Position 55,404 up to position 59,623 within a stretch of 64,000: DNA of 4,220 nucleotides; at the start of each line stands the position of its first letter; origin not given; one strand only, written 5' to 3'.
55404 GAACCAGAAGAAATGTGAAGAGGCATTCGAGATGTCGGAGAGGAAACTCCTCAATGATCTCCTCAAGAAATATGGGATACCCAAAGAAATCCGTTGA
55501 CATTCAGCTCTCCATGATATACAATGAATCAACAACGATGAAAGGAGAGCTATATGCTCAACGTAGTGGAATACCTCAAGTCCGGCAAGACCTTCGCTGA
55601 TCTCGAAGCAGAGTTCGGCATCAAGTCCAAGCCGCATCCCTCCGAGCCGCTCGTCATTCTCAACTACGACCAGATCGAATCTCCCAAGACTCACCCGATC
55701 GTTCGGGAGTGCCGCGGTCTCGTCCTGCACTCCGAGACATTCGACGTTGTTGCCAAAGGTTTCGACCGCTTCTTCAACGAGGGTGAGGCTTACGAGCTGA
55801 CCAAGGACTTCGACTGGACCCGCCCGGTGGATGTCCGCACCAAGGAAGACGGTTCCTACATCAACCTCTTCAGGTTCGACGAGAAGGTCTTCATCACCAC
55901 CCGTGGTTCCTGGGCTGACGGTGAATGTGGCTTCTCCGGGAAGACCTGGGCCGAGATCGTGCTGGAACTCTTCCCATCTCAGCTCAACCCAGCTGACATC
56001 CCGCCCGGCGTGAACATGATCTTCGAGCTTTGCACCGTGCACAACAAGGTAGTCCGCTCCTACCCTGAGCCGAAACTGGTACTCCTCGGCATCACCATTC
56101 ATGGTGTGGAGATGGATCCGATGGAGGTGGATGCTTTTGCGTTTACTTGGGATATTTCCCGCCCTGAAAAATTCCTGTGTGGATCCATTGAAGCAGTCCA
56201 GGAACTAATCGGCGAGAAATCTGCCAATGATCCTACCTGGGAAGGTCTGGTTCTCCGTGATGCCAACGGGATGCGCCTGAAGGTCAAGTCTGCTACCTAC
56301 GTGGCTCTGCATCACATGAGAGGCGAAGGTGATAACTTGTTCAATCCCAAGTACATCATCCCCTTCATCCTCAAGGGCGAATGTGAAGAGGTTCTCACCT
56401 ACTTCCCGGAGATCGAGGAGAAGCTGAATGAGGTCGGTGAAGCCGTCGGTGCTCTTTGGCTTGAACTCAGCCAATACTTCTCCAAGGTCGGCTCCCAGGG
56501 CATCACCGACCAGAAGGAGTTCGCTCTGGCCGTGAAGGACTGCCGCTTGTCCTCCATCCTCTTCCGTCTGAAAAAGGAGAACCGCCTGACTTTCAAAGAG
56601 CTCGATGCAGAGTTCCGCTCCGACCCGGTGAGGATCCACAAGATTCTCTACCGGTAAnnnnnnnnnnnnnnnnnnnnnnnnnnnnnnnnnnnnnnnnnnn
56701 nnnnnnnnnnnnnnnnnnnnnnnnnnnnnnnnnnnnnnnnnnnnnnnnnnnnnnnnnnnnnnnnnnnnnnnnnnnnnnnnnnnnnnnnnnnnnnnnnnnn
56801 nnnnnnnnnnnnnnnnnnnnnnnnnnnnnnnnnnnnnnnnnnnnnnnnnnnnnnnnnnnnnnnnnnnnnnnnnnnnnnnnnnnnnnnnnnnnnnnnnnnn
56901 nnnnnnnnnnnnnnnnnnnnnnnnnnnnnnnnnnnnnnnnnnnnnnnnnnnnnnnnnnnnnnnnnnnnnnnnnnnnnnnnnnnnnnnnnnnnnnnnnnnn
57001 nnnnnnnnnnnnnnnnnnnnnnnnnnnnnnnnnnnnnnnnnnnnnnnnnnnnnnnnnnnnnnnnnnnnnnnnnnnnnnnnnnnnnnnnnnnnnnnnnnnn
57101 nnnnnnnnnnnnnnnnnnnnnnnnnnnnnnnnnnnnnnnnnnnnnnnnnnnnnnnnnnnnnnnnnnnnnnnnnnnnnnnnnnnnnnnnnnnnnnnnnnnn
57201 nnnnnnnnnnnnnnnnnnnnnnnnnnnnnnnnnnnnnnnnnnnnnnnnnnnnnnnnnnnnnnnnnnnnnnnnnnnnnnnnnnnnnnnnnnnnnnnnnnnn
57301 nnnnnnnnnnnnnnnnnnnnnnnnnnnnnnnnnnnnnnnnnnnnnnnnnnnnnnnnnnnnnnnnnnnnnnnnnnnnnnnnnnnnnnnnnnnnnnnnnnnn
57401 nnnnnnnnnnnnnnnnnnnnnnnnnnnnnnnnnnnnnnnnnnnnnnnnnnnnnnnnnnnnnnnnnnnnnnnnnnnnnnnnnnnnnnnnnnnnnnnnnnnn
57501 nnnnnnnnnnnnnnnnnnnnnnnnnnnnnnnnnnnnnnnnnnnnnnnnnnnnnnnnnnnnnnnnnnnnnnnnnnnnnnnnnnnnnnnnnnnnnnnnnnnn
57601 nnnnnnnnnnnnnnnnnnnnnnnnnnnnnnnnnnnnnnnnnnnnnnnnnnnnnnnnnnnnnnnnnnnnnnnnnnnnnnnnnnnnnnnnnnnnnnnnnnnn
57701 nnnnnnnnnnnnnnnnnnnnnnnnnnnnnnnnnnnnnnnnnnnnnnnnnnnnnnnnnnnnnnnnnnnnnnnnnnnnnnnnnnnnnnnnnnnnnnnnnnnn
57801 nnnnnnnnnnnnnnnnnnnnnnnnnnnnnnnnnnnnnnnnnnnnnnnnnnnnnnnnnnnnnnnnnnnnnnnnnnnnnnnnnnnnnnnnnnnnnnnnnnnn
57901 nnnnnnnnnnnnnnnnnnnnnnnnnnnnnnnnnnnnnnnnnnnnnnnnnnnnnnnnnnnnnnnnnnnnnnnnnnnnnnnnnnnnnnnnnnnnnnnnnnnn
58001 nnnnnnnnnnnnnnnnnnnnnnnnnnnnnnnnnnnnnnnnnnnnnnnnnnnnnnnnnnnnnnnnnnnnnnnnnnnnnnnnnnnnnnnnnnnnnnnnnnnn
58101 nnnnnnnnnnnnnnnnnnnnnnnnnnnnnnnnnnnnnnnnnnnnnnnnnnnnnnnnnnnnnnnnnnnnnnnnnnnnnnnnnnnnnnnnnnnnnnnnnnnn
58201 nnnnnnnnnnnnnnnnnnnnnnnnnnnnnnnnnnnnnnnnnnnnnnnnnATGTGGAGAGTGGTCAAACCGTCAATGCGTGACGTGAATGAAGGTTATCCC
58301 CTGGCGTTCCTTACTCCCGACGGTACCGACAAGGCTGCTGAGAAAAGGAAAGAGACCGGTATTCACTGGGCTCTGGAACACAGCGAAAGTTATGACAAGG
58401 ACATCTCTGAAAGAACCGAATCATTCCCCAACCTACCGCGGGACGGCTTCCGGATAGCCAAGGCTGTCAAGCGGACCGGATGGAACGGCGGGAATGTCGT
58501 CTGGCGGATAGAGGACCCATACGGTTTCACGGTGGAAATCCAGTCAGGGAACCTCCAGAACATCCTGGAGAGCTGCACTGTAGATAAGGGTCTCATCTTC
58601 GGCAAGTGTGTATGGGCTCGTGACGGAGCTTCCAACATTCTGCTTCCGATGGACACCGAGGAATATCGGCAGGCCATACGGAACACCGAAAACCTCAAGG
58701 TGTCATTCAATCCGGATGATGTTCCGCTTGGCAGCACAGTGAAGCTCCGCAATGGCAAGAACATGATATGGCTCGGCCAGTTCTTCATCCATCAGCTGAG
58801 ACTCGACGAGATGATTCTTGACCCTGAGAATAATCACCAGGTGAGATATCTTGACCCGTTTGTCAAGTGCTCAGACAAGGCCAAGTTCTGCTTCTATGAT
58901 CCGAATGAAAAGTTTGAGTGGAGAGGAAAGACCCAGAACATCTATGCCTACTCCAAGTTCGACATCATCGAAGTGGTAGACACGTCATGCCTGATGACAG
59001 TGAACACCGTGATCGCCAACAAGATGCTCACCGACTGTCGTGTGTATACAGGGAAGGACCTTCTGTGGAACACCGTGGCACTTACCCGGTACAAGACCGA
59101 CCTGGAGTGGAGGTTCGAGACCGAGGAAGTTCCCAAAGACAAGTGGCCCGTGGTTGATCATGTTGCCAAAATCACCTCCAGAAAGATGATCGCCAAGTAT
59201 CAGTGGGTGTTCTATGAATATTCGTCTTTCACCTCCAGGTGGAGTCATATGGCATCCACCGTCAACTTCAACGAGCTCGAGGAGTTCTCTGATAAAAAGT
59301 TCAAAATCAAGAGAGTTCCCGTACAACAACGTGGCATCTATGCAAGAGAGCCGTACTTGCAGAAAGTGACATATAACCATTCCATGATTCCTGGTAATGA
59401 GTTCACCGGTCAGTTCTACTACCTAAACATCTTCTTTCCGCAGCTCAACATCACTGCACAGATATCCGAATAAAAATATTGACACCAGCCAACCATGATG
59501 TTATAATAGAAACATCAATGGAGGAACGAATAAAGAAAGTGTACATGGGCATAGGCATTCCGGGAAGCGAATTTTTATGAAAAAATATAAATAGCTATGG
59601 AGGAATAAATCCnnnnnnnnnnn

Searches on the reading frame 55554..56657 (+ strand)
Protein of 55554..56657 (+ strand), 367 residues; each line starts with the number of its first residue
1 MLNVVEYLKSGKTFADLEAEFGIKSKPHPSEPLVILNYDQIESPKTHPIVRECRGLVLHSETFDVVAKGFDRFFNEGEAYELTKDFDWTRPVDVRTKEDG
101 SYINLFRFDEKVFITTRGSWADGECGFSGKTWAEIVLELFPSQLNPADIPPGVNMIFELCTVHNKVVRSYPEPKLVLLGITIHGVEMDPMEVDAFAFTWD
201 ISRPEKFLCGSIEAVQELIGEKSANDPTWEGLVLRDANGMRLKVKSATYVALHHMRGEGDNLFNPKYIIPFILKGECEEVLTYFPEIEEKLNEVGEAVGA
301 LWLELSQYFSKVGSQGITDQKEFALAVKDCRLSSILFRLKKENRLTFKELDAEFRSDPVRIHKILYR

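Call 12: search_protein_families(library=pfam, proteins=[window:55554-56657:+], max_evalue=0.01)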
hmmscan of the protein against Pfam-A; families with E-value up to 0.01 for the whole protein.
window:55554-56657:+ (367 aa): 1 family
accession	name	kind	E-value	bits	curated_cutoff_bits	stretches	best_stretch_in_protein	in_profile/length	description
PF09511.15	RNA_lig_T4_1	-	5.8e-19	69.3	28.3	1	52-249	1-227/227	RNA ligase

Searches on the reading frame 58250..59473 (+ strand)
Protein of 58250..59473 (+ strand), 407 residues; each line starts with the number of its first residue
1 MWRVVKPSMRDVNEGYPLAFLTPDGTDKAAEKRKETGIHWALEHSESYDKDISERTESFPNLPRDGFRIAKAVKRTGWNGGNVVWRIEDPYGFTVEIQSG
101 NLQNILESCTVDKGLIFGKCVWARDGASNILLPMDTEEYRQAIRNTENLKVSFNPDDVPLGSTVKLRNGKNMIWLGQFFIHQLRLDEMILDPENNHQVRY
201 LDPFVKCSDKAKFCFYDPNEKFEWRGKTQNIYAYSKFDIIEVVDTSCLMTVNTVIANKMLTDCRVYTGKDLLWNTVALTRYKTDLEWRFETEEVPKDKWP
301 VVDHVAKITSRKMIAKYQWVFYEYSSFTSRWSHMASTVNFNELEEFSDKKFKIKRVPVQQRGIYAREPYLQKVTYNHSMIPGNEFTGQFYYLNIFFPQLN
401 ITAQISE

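Call 52: search_protein_families(library=phrogs, proteins=[window:58250-59473:+], max_evalue=0.00001)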
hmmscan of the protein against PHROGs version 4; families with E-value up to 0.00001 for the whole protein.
window:58250-59473:+ (407 aa): 4 families
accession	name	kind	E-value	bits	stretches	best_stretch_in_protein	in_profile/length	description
phrog_6266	-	unknown function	1.7e-27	97.6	1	4-185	11-187/328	-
phrog_30990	-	unknown function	5.9e-27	95.7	1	14-142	23-157/282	-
phrog_2475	-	unknown function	9.3e-19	69.1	1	48-248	54-233/383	-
phrog_14061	-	unknown function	3.7e-06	27.3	1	59-115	55-108/402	-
